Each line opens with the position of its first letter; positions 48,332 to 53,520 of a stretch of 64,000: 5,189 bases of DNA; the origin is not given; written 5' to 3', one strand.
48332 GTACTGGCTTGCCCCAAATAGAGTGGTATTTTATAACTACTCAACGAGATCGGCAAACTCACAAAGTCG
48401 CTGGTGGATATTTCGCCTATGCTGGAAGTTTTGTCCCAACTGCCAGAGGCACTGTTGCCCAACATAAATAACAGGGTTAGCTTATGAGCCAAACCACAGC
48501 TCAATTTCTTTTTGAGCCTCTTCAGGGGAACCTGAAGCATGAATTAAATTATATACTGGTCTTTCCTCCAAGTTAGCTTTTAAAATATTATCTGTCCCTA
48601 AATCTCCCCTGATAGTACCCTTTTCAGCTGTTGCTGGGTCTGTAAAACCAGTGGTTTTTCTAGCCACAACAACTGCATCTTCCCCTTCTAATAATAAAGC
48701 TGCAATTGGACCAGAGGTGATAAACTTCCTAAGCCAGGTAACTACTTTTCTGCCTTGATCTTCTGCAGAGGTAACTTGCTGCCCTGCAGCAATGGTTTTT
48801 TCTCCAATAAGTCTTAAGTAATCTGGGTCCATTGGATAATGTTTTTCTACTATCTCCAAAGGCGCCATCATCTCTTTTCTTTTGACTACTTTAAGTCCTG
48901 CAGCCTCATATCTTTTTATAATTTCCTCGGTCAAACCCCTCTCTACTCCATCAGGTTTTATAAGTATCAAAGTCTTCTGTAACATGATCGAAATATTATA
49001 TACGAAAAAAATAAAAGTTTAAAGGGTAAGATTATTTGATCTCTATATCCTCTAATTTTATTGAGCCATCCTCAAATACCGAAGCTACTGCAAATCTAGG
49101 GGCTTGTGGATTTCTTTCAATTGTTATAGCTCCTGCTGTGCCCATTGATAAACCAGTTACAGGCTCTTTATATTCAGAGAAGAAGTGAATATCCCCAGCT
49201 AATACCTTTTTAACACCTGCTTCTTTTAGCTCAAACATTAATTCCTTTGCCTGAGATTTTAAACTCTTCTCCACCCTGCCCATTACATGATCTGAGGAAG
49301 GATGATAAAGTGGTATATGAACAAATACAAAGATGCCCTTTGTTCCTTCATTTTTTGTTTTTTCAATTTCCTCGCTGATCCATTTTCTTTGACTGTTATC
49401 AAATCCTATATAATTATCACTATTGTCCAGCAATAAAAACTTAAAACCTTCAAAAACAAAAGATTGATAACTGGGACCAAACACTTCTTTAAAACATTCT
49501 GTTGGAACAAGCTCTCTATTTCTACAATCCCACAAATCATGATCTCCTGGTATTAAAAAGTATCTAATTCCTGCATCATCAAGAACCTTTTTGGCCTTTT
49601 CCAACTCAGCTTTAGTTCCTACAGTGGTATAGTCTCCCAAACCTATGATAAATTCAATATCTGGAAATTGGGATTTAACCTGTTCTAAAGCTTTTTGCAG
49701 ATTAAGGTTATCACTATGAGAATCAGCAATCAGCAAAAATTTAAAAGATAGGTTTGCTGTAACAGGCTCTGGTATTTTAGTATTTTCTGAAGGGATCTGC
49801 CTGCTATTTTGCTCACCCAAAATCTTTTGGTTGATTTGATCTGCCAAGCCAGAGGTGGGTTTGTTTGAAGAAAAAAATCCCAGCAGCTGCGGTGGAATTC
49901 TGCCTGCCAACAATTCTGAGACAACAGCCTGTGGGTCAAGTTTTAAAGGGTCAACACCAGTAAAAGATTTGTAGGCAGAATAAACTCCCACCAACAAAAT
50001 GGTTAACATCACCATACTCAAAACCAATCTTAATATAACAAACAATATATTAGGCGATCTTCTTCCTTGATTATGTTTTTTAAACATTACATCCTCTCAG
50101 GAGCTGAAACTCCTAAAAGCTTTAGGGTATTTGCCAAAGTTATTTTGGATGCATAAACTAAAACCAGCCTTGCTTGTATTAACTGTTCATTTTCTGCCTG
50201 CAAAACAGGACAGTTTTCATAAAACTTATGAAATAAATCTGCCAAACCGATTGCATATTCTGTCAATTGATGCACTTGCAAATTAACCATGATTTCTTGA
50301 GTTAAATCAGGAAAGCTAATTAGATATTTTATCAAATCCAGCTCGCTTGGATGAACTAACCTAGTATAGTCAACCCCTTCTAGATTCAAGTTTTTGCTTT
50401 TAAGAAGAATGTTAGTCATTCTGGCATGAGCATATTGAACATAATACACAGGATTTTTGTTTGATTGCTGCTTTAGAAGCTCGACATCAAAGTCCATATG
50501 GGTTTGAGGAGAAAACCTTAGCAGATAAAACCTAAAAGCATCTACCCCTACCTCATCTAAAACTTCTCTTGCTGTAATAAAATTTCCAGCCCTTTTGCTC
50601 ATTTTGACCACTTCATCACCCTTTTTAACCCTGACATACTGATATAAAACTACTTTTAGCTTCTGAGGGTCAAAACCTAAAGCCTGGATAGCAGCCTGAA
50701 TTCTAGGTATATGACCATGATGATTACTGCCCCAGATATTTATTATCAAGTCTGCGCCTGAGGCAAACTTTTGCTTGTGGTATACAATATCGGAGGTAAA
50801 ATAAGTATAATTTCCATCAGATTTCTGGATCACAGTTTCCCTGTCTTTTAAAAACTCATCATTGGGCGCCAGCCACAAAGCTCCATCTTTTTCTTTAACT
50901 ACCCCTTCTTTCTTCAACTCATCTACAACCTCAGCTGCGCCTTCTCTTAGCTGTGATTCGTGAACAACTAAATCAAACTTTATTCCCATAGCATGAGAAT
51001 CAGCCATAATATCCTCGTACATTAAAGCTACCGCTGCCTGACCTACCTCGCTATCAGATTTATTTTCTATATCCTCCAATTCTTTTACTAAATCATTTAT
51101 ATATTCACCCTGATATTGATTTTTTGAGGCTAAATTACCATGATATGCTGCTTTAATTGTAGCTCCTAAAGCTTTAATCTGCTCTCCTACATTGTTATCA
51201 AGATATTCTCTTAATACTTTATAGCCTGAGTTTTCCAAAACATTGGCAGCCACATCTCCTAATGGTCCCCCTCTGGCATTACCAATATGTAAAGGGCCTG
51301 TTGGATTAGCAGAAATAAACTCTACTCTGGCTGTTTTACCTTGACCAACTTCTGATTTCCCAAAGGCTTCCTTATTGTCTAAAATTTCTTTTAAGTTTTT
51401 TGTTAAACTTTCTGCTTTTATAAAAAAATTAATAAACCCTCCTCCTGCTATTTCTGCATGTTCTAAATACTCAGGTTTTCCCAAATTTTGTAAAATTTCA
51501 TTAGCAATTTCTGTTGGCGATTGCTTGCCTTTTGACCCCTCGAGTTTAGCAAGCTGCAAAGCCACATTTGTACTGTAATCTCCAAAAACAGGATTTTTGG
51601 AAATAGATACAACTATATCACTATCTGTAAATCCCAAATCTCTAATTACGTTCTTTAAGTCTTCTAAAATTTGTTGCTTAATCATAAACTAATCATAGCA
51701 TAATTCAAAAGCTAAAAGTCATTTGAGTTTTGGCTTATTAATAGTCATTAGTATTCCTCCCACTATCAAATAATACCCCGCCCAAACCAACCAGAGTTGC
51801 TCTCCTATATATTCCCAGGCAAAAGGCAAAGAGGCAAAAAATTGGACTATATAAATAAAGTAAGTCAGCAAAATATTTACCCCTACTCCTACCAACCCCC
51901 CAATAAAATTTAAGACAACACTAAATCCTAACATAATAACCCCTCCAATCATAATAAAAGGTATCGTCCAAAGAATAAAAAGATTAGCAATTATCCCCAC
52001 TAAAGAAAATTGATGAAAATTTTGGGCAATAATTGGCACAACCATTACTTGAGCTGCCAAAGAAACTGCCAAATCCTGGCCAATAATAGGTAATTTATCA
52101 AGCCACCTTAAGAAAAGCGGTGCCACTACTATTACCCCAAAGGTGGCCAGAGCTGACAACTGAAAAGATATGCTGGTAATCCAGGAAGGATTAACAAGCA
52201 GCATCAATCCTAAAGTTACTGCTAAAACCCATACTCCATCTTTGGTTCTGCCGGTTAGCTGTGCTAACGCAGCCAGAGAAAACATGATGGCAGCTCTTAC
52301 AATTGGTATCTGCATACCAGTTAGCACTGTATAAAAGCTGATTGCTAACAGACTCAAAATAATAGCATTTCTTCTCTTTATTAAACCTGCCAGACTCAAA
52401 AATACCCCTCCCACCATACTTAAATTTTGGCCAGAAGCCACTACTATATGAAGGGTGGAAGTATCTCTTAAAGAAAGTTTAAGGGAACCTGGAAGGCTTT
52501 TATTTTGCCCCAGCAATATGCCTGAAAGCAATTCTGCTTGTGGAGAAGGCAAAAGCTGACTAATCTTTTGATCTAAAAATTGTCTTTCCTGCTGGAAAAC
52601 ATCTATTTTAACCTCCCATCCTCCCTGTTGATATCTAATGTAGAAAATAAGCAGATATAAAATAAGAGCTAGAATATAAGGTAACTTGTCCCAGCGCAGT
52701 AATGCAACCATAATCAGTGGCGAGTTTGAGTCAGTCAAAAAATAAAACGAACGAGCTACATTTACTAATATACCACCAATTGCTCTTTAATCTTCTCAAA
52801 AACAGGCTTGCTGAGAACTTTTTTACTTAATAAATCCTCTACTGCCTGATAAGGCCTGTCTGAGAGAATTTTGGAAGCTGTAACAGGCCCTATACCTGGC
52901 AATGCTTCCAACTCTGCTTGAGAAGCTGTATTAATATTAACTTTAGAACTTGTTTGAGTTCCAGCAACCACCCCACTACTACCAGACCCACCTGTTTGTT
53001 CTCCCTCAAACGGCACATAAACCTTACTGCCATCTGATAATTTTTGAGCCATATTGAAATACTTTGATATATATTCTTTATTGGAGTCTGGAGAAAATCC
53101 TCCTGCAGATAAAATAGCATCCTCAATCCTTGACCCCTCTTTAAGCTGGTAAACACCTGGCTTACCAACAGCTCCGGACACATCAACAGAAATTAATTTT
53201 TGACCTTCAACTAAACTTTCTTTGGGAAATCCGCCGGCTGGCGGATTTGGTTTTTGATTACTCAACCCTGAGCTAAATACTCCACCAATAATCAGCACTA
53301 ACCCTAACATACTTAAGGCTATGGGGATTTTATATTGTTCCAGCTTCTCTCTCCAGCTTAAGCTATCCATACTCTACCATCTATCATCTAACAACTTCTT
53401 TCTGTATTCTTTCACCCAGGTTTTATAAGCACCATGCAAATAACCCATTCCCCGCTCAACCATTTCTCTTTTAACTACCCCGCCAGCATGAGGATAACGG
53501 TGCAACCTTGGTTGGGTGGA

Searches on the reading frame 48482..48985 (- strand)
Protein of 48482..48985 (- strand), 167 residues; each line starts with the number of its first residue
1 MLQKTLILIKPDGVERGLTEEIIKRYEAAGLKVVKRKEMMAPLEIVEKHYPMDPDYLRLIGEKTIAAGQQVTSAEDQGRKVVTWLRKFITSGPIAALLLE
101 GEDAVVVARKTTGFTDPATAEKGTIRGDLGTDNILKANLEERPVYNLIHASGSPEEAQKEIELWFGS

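Call 84: search_protein_families(library=pfam, proteins=[window:48482-48985:-], max_evalue=0.001)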
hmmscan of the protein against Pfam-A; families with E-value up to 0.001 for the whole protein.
window:48482-48985:- (167 aa): 1 family
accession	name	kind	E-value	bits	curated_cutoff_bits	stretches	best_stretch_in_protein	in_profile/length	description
PF00334.24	NDK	-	2.3e-34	118.6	27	1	3-166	1-131/135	Nucleoside diphosphate kinase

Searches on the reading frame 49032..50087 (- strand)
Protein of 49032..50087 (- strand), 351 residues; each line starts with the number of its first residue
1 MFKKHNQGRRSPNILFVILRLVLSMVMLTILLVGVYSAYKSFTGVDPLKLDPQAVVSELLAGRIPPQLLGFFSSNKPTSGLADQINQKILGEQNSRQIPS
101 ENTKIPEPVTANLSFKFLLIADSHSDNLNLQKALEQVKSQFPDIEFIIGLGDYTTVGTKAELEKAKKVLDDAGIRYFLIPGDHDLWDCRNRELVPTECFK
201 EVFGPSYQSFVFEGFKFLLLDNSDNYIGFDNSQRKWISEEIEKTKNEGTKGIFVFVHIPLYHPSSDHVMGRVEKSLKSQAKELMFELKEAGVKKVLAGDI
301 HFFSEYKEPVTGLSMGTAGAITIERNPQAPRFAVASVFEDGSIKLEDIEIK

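Call 84: search_protein_families(library=pfam, proteins=[window:49032-50087:-], max_evalue=0.001)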
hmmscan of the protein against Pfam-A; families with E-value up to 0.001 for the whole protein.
window:49032-50087:- (351 aa): 2 families
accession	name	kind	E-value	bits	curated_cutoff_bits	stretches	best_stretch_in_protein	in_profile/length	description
PF00149.33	Metallophos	-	1.6e-11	45.4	21.5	1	115-301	1-189/191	Calcineurin-like phosphoesterase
PF12850.12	Metallophos_2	-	1.8e-05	25.2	27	1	116-303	2-119/154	Calcineurin-like phosphoesterase superfamily domain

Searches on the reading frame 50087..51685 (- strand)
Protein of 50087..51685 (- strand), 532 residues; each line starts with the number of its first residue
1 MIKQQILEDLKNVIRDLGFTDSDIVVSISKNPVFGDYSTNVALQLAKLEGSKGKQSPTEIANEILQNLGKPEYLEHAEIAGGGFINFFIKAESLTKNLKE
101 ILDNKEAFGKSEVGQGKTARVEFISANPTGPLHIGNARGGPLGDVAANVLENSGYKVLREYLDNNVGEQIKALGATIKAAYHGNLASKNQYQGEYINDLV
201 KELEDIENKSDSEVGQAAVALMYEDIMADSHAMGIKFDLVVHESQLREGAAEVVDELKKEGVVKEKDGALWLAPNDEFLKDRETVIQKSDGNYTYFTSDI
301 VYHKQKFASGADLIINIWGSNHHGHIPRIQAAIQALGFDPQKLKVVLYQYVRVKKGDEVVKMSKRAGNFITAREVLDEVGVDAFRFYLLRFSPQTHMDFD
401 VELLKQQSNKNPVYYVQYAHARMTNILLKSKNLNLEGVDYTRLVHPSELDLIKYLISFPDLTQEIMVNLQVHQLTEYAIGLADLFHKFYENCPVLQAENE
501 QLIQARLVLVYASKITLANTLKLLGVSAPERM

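Call 84: search_protein_families(library=pfam, proteins=[window:50087-51685:-], max_evalue=0.001)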
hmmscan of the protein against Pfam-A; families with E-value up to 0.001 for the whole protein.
window:50087-51685:- (532 aa): 7 families
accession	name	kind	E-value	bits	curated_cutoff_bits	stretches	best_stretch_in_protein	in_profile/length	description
PF05746.21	DALR_1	-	5.3e-33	114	22.3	1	416-532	1-117/117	DALR anticodon binding domain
PF00750.26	tRNA-synt_1d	-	9.5e-27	94.3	23.3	1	98-379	2-298/349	tRNA synthetases class I (R), catalytic domain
PF03485.21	Arg_tRNA_synt_N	-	1.3e-19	71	21.5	1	4-89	5-85/85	Arginyl tRNA synthetase N terminal domain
PF09334.17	tRNA-synt_1g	-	3.2e-08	33.2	20.1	1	360-411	326-378/391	tRNA synthetases class I (M)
PF01406.26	tRNA-synt_1e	-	1.4e-07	31.6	27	1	360-407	252-299/301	tRNA synthetases class I (C) catalytic domain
PF00133.28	tRNA-synt_1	-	2.6e-06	26.9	22.7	1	360-394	374-408/414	tRNA synthetases class I (I, L, M and V)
PF01921.24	tRNA-synt_1f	-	4.5e-06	26.3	27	1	344-406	268-327/360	tRNA synthetases class I (K)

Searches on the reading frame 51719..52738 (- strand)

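Call 85: search_protein_families(library=pfam, proteins=[window:51719-52738:-], max_evalue=0.001)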
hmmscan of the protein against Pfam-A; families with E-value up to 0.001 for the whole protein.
window:51719-52738:- (339 aa): 1 family
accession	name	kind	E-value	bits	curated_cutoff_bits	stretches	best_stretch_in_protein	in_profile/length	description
PF03772.21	Competence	-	2.1e-44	152.4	23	1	74-334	1-268/270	Competence protein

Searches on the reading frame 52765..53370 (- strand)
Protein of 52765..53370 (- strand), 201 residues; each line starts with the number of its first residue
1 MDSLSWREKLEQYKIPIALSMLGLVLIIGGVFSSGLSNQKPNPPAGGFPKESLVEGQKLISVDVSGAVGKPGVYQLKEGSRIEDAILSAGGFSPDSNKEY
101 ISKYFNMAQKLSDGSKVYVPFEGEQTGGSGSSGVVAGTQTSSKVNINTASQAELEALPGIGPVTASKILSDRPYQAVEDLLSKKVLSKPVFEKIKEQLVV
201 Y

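Call 85: search_protein_families(library=pfam, proteins=[window:52765-53370:-], max_evalue=0.001)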
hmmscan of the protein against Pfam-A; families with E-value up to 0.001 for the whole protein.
window:52765-53370:- (201 aa): 7 families
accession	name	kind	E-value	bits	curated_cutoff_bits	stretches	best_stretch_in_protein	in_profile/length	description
PF12836.13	HHH_3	-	7.3e-14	52.1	27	1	141-198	3-64/65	Helix-hairpin-helix motif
PF10531.15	SLBB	-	2.5e-10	40.5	27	1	62-97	2-37/55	SLBB domain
PF00633.29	HHH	-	4.3e-09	36.2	24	1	143-170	2-29/30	Helix-hairpin-helix motif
PF06514.17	PsbU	-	6.5e-07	29.7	24.5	1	137-200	8-74/93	Photosystem II 12 kDa extrinsic protein (PsbU)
PF03934.19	T2SSK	-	4.8e-05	24.1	24.2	1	144-200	1-62/63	Type II secretion system (T2SS), protein K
PF22461.2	SLBB_2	-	0.00024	21.6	27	1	62-97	3-40/79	SLBB domain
PF14520.12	HHH_5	-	0.0009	20.1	27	0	153-183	3-32/57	Helix-hairpin-helix domain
